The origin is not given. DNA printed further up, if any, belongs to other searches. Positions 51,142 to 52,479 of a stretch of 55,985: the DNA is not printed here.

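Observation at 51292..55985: Corrinoid methyl-transfer cluster joining an MtaA-type methyltransferase to a stand-alone MetH-type homocysteine domain, with no pterin module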

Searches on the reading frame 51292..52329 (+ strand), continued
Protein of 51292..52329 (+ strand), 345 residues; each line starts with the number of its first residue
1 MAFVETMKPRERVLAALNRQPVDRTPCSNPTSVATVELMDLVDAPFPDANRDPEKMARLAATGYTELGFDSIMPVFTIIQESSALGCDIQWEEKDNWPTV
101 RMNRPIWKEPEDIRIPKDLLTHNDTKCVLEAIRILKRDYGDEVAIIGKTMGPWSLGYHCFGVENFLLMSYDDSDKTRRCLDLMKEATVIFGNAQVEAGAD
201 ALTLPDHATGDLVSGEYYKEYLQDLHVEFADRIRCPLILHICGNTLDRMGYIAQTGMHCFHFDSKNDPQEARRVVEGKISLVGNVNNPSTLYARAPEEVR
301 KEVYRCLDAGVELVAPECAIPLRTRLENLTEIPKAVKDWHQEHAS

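Call 27: list_cluster_members(proteins=[P0133, P0164, P0210, P0203, P0175, P0202, P0218, P0190, P0208, P0179])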
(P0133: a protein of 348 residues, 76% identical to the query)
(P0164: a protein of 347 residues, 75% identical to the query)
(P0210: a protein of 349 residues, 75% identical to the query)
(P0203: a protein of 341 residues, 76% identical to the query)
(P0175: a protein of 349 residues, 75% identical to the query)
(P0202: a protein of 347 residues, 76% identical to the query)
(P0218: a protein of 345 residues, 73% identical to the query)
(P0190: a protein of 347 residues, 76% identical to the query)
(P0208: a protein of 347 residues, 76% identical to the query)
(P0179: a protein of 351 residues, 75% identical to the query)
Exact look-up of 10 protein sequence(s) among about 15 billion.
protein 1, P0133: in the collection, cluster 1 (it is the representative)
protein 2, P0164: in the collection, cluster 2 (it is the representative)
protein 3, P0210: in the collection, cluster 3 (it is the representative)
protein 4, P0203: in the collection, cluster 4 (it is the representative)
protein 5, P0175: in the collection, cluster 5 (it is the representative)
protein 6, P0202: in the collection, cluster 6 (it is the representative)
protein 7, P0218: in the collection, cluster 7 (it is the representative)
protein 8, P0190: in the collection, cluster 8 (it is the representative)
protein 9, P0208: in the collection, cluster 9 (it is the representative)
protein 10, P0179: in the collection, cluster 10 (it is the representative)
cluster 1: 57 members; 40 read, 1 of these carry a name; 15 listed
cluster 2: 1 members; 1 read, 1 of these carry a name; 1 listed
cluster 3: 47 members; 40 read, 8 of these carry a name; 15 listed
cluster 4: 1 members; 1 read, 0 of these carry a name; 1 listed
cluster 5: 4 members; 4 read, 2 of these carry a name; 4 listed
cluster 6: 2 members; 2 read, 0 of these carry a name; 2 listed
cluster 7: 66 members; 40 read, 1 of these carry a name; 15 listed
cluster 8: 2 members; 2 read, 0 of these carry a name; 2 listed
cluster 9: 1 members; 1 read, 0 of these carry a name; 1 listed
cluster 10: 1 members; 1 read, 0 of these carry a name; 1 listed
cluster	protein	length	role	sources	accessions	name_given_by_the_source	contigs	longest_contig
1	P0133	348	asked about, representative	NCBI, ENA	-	-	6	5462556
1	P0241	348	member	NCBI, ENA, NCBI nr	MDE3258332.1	MAG: MtaA/CmuA family methyltransferase [Gemmatimonadota bacterium] | MtaA/CmuA family methyltransferase [Gemmatimonadota bacterium]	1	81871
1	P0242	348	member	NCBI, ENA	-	-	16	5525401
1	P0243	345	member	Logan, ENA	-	-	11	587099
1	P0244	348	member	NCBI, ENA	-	-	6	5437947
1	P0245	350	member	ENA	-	-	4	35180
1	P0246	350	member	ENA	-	-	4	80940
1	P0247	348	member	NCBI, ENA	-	-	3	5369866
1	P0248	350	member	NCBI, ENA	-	-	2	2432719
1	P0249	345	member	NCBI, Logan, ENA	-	-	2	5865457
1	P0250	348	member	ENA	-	-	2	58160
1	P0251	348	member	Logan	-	-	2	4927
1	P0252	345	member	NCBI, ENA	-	-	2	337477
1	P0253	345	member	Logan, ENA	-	-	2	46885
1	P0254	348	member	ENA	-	-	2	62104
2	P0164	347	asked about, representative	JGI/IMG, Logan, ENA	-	MtaA/CmuA family methyltransferase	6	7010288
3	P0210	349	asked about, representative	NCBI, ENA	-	-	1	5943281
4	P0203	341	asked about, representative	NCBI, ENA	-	-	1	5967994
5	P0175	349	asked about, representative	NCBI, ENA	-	-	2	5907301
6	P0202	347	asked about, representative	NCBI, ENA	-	-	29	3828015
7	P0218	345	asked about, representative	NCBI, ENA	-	-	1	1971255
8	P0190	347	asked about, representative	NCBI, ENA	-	-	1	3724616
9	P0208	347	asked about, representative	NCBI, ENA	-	-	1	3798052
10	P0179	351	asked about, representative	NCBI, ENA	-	-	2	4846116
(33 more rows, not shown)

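Call 33: search_protein_families(library=pfam, proteins=[L021:9275-9955:+], max_evalue=10)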
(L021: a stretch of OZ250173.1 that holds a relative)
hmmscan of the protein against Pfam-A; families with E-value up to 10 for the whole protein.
L021:9275-9955:+ (226 aa): 0 families

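Call 35: search_dna_similar(query=window:51292-52329:+, collection=plasmids, mode=protein, max_evalue=0.00001, max_rows=25)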
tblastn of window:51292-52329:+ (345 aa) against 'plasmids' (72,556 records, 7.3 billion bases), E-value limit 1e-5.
Records with a match: 26; places in all: 28; records where one place covers at least 80% of the query: 22.
Best place of each record, by identity: <60% 26.
By first word of the organism name: Acinetobacter 5; Escherichia 4; Proteus 2; Klebsiella 2; Neisseria 2; Azoarcus 1; Acetoanaerobium 1; Candidatus 1; Halomonas 1; Aeromonas 1; and 6 more.
By predicted mobility (MOB-suite, as given by PLSDB): non-mobilizable 20; mobilizable 5; conjugative 1.
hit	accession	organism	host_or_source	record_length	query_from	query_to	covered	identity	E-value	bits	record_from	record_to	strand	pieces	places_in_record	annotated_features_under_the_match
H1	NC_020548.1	Azoarcus sp. KH32C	-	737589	5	339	97%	25.9%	9e-12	74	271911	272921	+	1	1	uroporphyrinogen decarboxylase family protein | cobalamin-dependent protein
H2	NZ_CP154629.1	Acetoanaerobium noterae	cell culture,Sludge of a digestion ...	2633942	7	338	96%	26.1%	5e-24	110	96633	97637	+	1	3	none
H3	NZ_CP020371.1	Candidatus Thiodictyon syntrophicum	meromictic lake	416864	4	337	97%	24.9%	6e-19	96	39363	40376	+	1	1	uroporphyrinogen decarboxylase family protein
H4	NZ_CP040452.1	Halomonas sp. PA16-9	-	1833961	11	309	87%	26.3%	1e-14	83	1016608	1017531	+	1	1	none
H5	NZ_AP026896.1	Aeromonas caviae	Microbe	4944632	11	307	86%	26.3%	2e-13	79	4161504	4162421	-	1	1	none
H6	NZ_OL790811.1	Proteus mirabilis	-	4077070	11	307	86%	25.5%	3e-10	69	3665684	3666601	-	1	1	none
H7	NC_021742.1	Serratia liquefaciens ATCC 27592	-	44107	11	307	86%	25.5%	2e-12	76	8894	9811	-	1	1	hemE: uroporphyrinogen decarboxylase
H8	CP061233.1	Escherichia coli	Sheep,cell culture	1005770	11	307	86%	25.2%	7e-12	74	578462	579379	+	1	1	hemE: uroporphyrinogen decarboxylase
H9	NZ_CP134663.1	Escherichia coli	Larus michahellis,bacteria,cloaca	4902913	11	307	86%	25.2%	7e-12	74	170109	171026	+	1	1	none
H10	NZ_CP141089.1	Escherichia coli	Homo sapiens,Infected Human Urine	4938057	11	307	86%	25.2%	7e-12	74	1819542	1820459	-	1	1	none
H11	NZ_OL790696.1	Escherichia coli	-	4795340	11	307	86%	25.2%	8e-12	74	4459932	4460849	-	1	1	none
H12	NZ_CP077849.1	Acinetobacter baumannii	Homo sapiens,Rectal swab_P28_BU14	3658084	6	308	88%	24.7%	2e-9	67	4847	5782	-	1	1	none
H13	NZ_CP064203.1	Acinetobacter baumannii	Homo sapiens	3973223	6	308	88%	24.7%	2e-9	67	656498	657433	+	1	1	none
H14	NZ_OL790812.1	Proteus mirabilis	-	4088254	11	307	86%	25.2%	1e-9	67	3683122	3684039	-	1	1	none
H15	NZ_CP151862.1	Citrobacter freundii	-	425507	11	307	86%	25.2%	2e-11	72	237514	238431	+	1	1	hemE: uroporphyrinogen decarboxylase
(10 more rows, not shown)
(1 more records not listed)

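Call 40: find_encoding_contigs(protein=P0218, flank=10000, max_places=2)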
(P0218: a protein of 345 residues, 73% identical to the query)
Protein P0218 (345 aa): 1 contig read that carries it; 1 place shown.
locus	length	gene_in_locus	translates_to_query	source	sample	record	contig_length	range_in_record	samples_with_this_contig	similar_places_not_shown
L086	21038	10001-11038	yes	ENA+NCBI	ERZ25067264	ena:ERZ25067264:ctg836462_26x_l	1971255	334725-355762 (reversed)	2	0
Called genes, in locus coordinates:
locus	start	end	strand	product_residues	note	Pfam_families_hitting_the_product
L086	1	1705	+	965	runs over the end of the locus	PF13510:Fer2_4, PF00890:FAD_binding_2 (weak), PF07992:Pyr_redox_2, PF12831:FAD_oxidored, PF04324:Fer2_BFD, PF17806:SO_alpha_A3, PF01571:GCV_T, PF08669:GCV_T_C, +4 more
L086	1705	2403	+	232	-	PF01571:GCV_T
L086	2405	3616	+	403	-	PF01266:DAO, PF13738:Pyr_redox_3 (faint)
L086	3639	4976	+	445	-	PF00120:Gln-synt_C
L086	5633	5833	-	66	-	-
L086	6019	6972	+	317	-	PF08450:SGL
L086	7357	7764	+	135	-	PF12225:DUF5981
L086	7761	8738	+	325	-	PF02219:MTHFR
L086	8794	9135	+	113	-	PF13769:Virulence_fact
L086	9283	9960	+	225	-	-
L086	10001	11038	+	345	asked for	PF01208:URO-D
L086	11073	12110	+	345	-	PF00809:Pterin_bind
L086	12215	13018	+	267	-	PF02607:B12-binding_2, PF02310:B12-binding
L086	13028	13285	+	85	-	-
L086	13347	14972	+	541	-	PF00111:Fer2, PF17651:Raco_middle, PF14574:RACo_C_ter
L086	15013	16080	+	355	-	PF00389:2-Hacid_dh, PF02826:2-Hacid_dh_C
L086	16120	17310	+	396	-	PF01411:tRNA-synt_2c, PF07973:tRNA_SAD, PF02272:DHHA1 (weak)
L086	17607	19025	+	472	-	PF00171:Aldedh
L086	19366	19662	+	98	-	-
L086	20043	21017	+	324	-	PF00532:Peripla_BP_1 (weak), PF13407:Peripla_BP_4, PF13377:Peripla_BP_3 (weak)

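Call 70: search_dna_similar(query=L021:9275-9955:+, collection=plasmids, mode=protein, max_evalue=0.001, max_rows=20)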
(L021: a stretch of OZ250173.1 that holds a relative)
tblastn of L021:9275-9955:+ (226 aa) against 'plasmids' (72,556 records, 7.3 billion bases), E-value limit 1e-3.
No match.

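Call 85: search_protein_families(library=ncbifam, proteins=[L021:9275-9955:+, L086:15013-16080:+], max_evalue=1)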
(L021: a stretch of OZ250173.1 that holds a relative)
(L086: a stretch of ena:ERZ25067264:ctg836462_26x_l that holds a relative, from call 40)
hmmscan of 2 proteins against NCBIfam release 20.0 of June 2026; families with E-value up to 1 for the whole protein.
L021:9275-9955:+ (226 aa): 1 family
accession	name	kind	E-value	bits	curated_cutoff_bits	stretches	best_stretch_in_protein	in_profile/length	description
NF001928.0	PRK00704.1-5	equivalog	0.13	12.1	301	1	69-146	84-161/187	photosystem I reaction center protein subunit XI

L086:15013-16080:+ (355 aa): 26 families (the best 25 are shown)
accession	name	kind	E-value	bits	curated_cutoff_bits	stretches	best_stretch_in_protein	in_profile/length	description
TIGR01327.1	PGDH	equivalog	2.2e-69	234.6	454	1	42-345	14-317/525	phosphoglycerate dehydrogenase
NF009714.1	PRK13243.1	equivalog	4.8e-65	220.1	455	1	59-344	36-328/332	glyoxylate reductase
NF006263.0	PRK08410.1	equivalog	6.5e-54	183.4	389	1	42-330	17-308/311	D-2-hydroxyacid dehydrogenase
NF005069.0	PRK06487.1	equivalog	9.7e-52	176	448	1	44-332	24-314/320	2-hydroxyacid dehydrogenase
NF011938.0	PRK15409.1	equivalog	1.2e-49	169.1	492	1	58-343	35-323/324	glyoxylate/hydroxypyruvate reductase GhrB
NF005387.0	PRK06932.1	equivalog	2.2e-45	155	492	1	58-328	34-309/314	2-hydroxyacid dehydrogenase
NF008759.0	PRK11790.1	equivalog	4e-44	150.9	404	1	54-339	40-327/410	phosphoglycerate dehydrogenase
NF000492.1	vanH_gen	exception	8.9e-41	140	540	1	92-316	69-298/312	D-lactate dehydrogenase VanH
NF005750.0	PRK07574.1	equivalog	2.8e-40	138.6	329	1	41-313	61-341/386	NAD-dependent formate dehydrogenase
NF000371.1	vanH_Agroup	exception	1.5e-36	126.3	700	1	93-319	75-306/322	VanH-A/VanH-Pt family D-lactate dehydrogenase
NF006374.0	PRK08605.1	subfamily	2e-35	122.5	356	1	90-328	70-321/332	D-lactate dehydrogenase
NF041369.1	Dhydh_Halo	equivalog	1.3e-32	113.2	400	1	99-319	65-285/305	D-2-hydroxyacid dehydrogenase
NF000128.1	vanH-Sc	exception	2.9e-32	112.1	650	1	91-286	88-275/337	D-lactate dehydrogenase VanH-Sc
NF000112.1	vanH-Amyco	exception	2e-31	109.5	625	1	93-286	99-284/348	VanH-AOV family D-lactate dehydrogenase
NF001309.0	PRK00257.1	equivalog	5.6e-31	107.8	434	1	65-312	34-261/379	4-phosphoerythronate dehydrogenase PdxB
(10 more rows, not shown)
